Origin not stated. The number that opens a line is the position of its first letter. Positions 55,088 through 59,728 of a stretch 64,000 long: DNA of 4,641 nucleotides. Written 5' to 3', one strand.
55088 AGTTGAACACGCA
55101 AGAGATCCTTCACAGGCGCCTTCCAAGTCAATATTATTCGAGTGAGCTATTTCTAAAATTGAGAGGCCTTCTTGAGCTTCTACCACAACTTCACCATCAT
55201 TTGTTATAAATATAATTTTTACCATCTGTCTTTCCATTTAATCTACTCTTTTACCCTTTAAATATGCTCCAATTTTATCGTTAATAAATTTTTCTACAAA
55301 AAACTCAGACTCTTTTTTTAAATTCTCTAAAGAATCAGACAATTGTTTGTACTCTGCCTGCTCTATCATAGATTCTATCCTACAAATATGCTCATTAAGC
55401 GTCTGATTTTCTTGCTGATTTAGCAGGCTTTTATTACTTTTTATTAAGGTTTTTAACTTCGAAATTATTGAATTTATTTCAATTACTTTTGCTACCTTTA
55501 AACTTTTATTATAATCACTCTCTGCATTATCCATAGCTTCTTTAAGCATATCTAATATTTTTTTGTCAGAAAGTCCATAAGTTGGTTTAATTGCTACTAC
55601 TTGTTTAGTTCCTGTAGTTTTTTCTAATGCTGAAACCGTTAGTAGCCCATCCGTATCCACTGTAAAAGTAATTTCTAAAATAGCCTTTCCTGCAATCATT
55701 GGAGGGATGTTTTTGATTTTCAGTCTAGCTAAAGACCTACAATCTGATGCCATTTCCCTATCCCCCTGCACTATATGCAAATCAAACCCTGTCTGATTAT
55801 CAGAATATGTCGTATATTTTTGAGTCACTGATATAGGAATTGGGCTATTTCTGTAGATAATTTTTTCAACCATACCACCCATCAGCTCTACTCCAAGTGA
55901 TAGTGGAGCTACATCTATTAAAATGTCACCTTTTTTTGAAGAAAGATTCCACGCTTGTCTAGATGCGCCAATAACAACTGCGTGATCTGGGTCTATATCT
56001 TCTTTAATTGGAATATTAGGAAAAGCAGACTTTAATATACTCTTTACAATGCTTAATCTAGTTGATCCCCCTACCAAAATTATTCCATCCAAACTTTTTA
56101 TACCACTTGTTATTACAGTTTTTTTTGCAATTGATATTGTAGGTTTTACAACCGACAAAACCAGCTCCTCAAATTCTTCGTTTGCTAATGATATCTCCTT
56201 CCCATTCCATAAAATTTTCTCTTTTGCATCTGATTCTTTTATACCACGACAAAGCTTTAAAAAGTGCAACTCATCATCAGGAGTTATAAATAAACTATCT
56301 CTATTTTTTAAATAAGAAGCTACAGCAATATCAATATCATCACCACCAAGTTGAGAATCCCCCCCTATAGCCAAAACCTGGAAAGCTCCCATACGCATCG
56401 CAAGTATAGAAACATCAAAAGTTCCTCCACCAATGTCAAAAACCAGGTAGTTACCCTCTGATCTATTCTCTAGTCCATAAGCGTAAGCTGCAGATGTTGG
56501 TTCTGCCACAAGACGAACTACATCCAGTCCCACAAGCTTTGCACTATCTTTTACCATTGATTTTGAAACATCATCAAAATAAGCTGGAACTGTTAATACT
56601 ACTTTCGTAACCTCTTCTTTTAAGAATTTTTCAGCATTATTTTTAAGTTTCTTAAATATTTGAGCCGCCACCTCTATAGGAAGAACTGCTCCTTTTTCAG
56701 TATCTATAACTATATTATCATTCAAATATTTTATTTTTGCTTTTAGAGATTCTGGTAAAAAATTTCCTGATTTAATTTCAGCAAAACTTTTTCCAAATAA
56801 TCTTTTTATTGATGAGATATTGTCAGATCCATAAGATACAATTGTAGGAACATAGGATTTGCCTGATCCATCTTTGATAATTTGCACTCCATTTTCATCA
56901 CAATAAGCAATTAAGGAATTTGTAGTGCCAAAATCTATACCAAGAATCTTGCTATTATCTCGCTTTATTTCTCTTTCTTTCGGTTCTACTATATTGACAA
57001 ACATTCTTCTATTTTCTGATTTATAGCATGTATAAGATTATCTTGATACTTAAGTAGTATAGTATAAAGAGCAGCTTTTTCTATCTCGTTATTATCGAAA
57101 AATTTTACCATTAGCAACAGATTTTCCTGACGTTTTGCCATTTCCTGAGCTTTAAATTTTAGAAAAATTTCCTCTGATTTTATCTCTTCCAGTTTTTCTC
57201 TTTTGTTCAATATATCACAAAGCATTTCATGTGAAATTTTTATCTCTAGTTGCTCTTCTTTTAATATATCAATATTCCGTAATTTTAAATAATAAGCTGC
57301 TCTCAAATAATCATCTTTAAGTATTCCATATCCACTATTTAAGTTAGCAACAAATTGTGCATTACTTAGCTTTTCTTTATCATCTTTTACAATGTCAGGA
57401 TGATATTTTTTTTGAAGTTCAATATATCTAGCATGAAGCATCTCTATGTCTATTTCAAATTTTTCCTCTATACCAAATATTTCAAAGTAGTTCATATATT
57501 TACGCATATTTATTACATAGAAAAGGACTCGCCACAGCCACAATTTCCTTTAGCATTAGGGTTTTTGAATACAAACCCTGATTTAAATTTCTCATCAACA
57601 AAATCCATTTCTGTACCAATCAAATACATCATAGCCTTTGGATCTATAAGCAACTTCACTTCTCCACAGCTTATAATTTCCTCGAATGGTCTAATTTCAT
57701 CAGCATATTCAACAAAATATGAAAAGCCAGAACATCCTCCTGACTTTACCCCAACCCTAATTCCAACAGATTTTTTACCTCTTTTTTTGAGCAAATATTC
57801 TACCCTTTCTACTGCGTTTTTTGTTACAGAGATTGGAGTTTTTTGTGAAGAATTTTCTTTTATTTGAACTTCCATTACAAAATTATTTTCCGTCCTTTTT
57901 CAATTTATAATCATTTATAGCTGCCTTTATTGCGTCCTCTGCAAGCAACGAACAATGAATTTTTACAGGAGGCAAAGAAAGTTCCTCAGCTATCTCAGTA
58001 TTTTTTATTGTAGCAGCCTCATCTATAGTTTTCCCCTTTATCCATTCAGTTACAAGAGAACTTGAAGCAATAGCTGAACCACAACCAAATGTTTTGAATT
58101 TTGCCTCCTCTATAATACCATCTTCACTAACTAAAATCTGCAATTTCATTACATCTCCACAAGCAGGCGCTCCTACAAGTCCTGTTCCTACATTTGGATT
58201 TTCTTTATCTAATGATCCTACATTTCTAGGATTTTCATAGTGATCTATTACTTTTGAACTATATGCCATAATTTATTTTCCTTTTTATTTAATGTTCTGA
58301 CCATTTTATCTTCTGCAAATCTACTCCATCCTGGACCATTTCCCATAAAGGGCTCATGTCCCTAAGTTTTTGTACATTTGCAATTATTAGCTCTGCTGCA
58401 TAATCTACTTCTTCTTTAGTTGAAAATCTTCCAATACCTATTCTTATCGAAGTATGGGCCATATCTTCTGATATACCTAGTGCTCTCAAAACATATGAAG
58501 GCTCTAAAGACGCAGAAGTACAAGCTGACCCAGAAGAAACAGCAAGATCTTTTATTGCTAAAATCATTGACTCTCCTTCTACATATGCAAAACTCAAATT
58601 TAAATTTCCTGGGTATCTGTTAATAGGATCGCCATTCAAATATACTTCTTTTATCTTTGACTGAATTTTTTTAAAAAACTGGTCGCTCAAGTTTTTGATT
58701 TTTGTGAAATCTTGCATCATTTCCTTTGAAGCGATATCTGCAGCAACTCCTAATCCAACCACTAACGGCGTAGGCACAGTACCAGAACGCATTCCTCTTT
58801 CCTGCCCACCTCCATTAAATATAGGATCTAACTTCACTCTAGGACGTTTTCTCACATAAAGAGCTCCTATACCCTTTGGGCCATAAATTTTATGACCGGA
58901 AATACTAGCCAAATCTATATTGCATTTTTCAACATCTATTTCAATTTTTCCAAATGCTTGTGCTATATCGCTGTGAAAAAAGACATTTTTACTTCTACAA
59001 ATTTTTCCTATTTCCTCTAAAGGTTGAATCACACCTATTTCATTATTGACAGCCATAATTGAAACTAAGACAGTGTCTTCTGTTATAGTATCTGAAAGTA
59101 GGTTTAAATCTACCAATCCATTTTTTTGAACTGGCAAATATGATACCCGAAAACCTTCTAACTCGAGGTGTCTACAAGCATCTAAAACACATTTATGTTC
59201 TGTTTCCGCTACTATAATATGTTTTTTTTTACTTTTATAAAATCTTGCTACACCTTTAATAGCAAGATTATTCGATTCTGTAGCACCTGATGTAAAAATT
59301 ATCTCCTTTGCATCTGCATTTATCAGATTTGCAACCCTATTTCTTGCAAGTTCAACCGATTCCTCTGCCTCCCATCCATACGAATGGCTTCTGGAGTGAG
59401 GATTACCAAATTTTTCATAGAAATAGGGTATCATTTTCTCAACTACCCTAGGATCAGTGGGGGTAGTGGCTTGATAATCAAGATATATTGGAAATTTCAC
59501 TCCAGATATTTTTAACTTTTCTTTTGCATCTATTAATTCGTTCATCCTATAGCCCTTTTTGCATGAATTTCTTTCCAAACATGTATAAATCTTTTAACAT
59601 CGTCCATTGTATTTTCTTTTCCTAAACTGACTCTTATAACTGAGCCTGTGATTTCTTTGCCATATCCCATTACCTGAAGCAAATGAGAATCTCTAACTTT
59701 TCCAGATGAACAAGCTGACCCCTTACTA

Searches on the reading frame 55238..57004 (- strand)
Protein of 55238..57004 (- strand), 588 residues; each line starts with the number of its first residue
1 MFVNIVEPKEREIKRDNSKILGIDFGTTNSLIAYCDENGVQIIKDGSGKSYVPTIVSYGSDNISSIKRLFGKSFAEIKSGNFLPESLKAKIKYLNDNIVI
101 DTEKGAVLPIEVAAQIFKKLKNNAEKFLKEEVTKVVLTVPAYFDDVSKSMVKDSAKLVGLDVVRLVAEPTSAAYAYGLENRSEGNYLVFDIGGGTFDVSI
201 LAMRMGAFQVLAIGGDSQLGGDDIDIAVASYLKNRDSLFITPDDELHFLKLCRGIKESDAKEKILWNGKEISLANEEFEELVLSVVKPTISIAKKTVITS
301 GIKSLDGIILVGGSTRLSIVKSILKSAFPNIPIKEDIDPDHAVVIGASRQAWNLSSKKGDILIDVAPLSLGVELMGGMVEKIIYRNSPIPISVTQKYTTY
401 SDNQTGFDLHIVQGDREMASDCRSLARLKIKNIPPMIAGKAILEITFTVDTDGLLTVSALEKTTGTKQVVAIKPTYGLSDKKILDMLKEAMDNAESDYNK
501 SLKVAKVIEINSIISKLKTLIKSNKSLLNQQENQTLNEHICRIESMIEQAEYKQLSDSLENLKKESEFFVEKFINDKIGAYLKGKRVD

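Call 68: search_protein_families(library=pfam, proteins=[window:55238-57004:-], max_evalue=0.00001)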
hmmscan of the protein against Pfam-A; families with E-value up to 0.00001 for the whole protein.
window:55238-57004:- (588 aa): 2 families
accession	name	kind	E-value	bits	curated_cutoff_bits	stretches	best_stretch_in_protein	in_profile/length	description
PF00012.26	HSP70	-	1.2e-115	387.5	20.6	2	271-572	291-596/599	Hsp70 protein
PF06723.19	MreB_Mbl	-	2.5e-19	69.7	27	1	103-351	64-319/327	MreB/Mbl protein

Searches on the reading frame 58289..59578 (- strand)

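Call 68: search_protein_families(library=pfam, proteins=[window:58289-59578:-], max_evalue=0.00001)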
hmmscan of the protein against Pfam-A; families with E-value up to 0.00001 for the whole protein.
window:58289-59578:- (429 aa): 2 families
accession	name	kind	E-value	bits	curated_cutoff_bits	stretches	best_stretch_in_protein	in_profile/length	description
PF00266.25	Aminotran_5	-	2.4e-91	307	21.5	1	31-393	1-370/371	Aminotransferase class-V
PF01212.27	Beta_elim_lyase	-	1.7e-06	28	27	1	73-209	32-173/288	Beta-eliminating lyase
